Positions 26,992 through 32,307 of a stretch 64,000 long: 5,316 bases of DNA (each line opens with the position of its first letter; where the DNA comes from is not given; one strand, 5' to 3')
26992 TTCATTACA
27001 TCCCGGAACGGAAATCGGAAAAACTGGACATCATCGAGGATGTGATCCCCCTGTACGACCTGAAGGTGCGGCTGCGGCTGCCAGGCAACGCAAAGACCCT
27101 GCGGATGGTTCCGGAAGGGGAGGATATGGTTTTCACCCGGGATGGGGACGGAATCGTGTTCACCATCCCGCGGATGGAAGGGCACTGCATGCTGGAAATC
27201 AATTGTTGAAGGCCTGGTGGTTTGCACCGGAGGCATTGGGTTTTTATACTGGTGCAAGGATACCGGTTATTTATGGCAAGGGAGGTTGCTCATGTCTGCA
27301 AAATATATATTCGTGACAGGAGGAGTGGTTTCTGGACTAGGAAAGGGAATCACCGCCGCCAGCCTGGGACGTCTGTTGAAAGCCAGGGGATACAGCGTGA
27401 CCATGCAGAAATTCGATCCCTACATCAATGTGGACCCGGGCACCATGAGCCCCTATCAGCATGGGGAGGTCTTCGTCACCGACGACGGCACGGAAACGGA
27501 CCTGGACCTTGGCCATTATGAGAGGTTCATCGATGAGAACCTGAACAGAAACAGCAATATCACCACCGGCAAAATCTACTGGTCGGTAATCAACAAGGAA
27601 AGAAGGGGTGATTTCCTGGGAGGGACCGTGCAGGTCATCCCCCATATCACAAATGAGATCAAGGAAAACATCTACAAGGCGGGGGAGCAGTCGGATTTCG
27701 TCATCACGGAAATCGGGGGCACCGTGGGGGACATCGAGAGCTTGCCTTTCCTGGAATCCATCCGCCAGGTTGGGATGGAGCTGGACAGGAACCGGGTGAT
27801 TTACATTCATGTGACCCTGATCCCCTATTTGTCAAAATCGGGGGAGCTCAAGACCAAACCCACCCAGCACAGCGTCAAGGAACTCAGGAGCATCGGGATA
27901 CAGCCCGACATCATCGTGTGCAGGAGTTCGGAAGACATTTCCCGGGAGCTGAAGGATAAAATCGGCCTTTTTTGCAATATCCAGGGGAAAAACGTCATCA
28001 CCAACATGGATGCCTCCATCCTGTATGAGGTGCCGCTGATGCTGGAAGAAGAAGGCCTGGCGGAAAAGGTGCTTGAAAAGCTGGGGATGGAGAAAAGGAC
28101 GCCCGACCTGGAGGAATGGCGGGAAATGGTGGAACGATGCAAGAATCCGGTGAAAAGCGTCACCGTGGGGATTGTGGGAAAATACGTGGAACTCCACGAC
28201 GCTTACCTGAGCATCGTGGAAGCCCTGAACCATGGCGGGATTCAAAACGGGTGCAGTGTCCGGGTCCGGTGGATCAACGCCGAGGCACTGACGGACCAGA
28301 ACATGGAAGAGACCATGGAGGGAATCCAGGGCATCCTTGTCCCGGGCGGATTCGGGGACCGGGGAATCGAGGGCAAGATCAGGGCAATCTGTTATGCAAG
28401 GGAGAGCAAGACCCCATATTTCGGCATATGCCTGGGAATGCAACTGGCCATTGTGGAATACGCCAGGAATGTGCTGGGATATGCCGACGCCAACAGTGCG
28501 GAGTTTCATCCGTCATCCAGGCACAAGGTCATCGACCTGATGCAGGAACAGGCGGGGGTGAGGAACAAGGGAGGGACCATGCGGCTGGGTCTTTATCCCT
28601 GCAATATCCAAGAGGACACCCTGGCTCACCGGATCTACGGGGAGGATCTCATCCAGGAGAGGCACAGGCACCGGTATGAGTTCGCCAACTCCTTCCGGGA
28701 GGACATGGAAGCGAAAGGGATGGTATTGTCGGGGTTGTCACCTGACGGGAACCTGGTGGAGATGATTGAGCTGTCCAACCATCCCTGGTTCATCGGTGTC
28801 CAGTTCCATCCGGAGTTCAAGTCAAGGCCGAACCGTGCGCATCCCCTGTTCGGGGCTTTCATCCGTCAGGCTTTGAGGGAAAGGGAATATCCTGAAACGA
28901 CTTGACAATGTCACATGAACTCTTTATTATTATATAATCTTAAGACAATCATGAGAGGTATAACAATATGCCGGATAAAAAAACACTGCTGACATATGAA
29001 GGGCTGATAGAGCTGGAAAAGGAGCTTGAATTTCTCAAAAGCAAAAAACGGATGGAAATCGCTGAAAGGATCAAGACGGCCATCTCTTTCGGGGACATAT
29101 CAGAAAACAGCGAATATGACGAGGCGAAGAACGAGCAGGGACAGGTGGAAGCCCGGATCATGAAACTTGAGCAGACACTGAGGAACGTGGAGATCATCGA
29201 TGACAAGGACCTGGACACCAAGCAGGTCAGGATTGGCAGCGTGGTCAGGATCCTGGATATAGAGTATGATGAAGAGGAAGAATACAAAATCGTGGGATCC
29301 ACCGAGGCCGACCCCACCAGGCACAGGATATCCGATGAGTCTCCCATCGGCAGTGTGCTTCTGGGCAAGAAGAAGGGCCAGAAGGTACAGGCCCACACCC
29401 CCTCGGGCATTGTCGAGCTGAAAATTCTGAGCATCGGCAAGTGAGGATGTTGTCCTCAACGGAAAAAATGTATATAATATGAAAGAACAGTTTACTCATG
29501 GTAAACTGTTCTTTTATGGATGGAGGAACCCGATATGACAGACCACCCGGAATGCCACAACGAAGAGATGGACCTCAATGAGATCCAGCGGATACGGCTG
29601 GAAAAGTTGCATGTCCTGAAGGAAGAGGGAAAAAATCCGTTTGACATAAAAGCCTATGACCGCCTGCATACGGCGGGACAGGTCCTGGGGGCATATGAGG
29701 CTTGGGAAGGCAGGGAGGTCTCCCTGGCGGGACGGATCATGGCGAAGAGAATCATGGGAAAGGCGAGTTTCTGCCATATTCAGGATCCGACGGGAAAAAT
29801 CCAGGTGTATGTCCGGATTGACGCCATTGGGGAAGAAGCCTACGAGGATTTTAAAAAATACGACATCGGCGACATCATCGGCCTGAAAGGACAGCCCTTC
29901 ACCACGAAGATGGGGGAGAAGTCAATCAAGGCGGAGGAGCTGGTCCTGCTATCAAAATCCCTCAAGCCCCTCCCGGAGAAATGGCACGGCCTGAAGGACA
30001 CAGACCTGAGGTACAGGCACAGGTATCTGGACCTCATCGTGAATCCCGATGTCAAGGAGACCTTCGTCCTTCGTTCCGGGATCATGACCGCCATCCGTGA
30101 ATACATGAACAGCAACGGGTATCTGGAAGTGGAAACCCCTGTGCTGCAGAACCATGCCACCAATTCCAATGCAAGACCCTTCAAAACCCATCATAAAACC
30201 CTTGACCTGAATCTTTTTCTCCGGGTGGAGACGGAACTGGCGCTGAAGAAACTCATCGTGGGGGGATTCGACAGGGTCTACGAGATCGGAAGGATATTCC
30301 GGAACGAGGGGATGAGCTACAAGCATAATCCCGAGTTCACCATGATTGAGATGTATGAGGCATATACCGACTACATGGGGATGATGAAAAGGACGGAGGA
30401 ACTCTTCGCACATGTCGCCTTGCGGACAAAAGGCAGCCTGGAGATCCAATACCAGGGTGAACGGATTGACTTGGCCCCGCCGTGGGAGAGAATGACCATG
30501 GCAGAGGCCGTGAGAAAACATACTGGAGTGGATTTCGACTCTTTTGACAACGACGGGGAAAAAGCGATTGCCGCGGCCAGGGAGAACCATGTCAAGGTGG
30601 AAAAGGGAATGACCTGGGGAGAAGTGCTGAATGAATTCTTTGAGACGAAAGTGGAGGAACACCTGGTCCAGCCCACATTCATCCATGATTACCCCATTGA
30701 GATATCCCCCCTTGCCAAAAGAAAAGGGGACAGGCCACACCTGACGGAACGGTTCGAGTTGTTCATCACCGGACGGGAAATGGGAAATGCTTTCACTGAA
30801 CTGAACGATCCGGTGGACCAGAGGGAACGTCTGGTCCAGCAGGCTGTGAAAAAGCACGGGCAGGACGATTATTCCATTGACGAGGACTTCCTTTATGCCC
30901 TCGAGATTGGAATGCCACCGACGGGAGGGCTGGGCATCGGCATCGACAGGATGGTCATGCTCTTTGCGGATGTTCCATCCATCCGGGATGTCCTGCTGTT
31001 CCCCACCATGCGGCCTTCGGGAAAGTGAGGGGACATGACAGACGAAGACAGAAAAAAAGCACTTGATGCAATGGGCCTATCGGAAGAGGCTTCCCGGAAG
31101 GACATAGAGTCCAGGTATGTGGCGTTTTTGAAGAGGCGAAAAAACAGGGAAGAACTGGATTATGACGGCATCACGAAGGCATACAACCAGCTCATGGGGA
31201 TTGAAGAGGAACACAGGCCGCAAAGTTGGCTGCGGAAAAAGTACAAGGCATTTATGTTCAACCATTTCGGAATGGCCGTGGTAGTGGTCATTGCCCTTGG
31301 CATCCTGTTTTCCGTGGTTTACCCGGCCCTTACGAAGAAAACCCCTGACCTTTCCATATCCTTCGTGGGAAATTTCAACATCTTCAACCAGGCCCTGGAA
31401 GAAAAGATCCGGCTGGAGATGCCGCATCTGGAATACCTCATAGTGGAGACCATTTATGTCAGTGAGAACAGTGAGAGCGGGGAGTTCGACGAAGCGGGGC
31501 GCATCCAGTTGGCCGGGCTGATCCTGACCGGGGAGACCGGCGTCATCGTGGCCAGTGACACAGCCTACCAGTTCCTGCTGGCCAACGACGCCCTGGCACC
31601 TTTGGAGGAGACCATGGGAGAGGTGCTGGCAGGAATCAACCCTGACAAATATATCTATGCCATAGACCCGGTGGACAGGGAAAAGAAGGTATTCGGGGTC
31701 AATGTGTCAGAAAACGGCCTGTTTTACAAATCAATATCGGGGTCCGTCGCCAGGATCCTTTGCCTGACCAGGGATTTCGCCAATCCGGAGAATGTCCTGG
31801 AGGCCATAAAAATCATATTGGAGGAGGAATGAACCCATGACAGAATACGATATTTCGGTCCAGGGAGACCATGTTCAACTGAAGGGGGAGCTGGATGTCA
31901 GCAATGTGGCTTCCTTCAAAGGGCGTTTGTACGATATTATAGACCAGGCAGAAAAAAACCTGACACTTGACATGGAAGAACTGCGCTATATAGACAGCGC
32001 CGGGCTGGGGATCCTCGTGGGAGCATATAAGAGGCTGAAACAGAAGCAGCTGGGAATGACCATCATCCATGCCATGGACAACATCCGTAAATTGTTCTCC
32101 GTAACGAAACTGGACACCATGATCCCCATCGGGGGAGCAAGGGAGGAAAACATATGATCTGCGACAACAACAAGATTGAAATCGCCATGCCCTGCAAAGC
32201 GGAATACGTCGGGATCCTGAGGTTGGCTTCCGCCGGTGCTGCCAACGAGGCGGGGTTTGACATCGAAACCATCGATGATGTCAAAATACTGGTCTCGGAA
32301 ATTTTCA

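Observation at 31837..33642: Four-gene partner-switching module with a degenerate pseudokinase anti-sigma between the antagonist and the sigma factor, plus a second canonical anti-sigma kinase after sigma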

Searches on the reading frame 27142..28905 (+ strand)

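Call 13: search_protein_families(library=ncbifam, proteins=[window:27142-28905:+], max_evalue=0.00001)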
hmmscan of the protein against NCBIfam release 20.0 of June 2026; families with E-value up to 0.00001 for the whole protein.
window:27142-28905:+ (587 aa): 6 families
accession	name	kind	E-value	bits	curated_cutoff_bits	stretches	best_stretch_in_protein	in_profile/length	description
NF003792.0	PRK05380.1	equivalog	1e-262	872.6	308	1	52-581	2-530/534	CTP synthase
TIGR00337.1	PyrG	equivalog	1.2e-250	832.6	462.75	1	52-575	2-525/526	glutamine hydrolyzing CTP synthase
NF004836.1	PRK06186.1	equivalog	1.8e-44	151.6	260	1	341-577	2-227/228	CTP synthase C-terminal region-related (seleno)protein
TIGR01368.1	CPSaseIIsmall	equivalog_domain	2.7e-09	36.4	307.35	0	386-436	207-259/361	glutamine-hydrolyzing carbamoyl-phosphate synthase small subunit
NF001975.0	PRK00758.1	equivalog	1.2e-06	28.3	198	0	378-444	26-89/185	GMP synthase subunit A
NF009475.0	PRK12838.1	equivalog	9.7e-06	24.7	221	0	394-436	210-253/359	carbamoyl phosphate synthase small subunit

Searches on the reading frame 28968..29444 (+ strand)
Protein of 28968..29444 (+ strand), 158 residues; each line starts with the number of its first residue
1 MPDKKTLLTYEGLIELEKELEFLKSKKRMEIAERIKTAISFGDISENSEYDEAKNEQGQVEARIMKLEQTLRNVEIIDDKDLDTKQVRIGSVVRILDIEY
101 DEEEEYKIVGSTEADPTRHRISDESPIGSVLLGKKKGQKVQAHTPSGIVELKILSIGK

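Call 13: search_protein_families(library=ncbifam, proteins=[window:28968-29444:+], max_evalue=0.00001)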
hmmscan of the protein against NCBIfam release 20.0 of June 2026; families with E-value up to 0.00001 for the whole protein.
window:28968-29444:+ (158 aa): 13 families
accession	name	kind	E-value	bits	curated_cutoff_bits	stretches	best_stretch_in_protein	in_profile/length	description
NF001263.0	PRK00226.1-4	equivalog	9.9e-58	194.5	145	1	3-156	4-157/160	transcription elongation factor GreA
TIGR01462.1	greA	subfamily_domain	9.6e-51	171.8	139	1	8-156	2-150/151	transcription elongation factor GreA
NF001261.0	PRK00226.1-2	equivalog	1.7e-43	148.2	167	1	5-156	3-154/157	transcription elongation factor GreA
NF001260.0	PRK00226.1-1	equivalog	5.9e-43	146.3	234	1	3-158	3-158/160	transcription elongation factor GreA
NF001264.0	PRK00226.1-5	equivalog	1.6e-38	132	180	1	5-156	3-155/158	transcription elongation factor GreA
NF002506.1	PRK01885.1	equivalog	7.5e-31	106.9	188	1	5-156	2-152/156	transcription elongation factor GreB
NF011309.0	PRK14720.1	equivalog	1.1e-27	96.6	714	1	5-154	749-898/906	transcription elongation factor GreA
TIGR01461.1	greB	equivalog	1.5e-26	93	171.05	1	5-156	2-152/156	transcription elongation factor GreB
NF001262.0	PRK00226.1-3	equivalog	2.5e-24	85.9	161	1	3-152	4-155/165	transcription elongation factor GreA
NF004969.0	PRK06330.1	equivalog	6.8e-15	54.8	697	1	9-142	570-702/718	transcript cleavage factor/unknown domain fusion protein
NF004548.0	PRK05892.1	equivalog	5.5e-12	45.9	126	1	15-156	15-154/158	nucleoside diphosphate kinase regulator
NF004396.0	PRK05753.1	equivalog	1.4e-10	41.1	109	1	57-156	25-125/137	nucleoside diphosphate kinase regulator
NF004973.0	PRK06342.1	equivalog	1.3e-09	38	159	1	6-143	29-150/160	transcription elongation factor GreA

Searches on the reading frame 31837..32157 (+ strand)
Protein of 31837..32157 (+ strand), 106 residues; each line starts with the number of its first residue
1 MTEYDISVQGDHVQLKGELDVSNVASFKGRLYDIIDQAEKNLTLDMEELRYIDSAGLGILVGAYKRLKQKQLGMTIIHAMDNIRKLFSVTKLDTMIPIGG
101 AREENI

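Call 3: search_protein_families(library=pfam, proteins=[window:31837-32157:+], max_evalue=1)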
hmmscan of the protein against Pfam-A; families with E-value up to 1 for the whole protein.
window:31837-32157:+ (106 aa): 2 families
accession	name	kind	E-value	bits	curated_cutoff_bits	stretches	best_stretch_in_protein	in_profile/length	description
PF01740.26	STAS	-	7.8e-18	64.6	22.6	1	10-99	8-100/106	STAS domain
PF13466.11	STAS_2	-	8.4e-13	48.7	29.2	1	13-93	1-80/80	STAS domain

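Call 4: search_protein_families(library=ncbifam, proteins=[window:31837-32157:+], max_evalue=1)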
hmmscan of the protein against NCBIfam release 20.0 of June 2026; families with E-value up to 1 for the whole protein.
window:31837-32157:+ (106 aa): 5 families
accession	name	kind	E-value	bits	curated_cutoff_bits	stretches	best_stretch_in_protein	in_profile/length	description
TIGR00377.1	ant_ant_sig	superfamily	3.8e-20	71.8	53.45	1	6-99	7-103/108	anti-sigma factor antagonist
TIGR02886.1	spore_II_AA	equivalog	1.1e-16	60.7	114.75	1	13-100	12-100/106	anti-sigma F factor antagonist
NF033618.0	mlaB_1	equivalog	3.4e-08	33.8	90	1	8-96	7-92/94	lipid asymmetry maintenance protein MlaB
NF047705.1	slr1659_superfam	superfamily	8.7e-06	26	100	1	3-79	7-88/111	slr1659 superfamily regulator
TIGR00815.1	sulP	subfamily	0.035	12.6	380.45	1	14-91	461-548/565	sulfate permease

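Call 89: search_solved_structures(query=window:31837-32154:+, max_evalue=0.001, show_alignments=3)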
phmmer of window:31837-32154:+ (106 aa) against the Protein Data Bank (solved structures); distinct sequences matched with E-value up to 0.001: 9.
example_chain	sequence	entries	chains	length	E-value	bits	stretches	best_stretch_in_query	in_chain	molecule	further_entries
1th8_B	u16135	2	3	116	3.6e-09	39.9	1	7-98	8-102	Anti-sigma F factor antagonist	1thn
1auz_A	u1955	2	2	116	8.6e-09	38.7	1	13-96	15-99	SPOIIAA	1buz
6m36_B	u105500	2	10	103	9.5e-09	38.5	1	12-99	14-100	Anti-sigma-B factor antagonist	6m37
1tid_B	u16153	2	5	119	1e-08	38.4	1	7-97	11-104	Anti-sigma F factor antagonist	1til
1sbo_A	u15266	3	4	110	8e-08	35.6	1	6-103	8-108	Putative anti-sigma factor antagonist TM1442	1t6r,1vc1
4hyl_A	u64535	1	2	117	7.8e-05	26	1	11-91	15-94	Stage II sporulation protein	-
1h4y_A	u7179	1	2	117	0.00019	24.7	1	13-93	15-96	ANTI-SIGMA F FACTOR ANTAGONIST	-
1h4x_A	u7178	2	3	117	0.00036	23.9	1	13-93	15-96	ANTI-SIGMA F FACTOR ANTAGONIST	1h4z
2ka5_A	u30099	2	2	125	0.00077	22.8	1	17-98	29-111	Putative anti-sigma factor antagonist TM_1081 | Putative anti-sigma factor antagonist TM1081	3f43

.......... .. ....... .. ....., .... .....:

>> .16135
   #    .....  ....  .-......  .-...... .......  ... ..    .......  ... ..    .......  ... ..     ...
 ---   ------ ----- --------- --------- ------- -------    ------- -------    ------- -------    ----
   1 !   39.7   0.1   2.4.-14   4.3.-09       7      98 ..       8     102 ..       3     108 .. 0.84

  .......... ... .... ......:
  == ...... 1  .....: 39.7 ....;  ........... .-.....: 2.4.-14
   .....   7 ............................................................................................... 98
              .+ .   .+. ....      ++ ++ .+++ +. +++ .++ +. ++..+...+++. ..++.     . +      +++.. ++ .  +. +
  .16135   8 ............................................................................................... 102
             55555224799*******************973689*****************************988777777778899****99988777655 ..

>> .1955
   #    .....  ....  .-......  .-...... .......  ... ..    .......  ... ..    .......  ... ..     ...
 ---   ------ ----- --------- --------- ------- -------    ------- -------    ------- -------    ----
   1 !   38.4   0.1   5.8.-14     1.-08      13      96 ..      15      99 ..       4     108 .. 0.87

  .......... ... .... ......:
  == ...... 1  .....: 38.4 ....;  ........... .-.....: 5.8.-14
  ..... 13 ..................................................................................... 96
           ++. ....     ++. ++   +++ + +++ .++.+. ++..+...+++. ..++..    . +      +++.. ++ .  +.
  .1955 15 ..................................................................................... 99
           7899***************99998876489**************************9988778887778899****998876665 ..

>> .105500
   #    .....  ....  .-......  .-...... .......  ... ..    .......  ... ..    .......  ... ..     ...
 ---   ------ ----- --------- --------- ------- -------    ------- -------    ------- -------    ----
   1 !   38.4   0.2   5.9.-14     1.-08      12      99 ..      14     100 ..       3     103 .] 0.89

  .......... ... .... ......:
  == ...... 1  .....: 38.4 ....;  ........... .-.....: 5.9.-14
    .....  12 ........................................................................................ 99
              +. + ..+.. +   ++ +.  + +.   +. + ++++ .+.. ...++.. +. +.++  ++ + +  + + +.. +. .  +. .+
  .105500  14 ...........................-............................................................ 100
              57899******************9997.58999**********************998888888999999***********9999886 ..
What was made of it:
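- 31837..32157 (+): STAS-domain anti-sigma-factor antagonist (106 aa) with predicted phospho-acceptor Ser54 in the motif YIDS54AGLG. The alignment to B. subtilis RsbV (6m36_B) puts D20, Y51 and S54 on RsbV D23, Y53 and S56 (call 89).
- On Anti-sigma-factor antagonists (STAS; TIGR00377): S54 aligns with RsbV S56 and SpoIIAA S58 (call 89).
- Closest known: Bacillus spoIIAA-spoIIAB-sigF operon. Same: The STAS protein's best PDB sequence matches include SpoIIAA (call 89).
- The STAS protein keeps D20, Y51, S54 and K85 at those partner positions (call 89). The only STAS protein in the operon keeps the phospho-serine motif (call 89).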
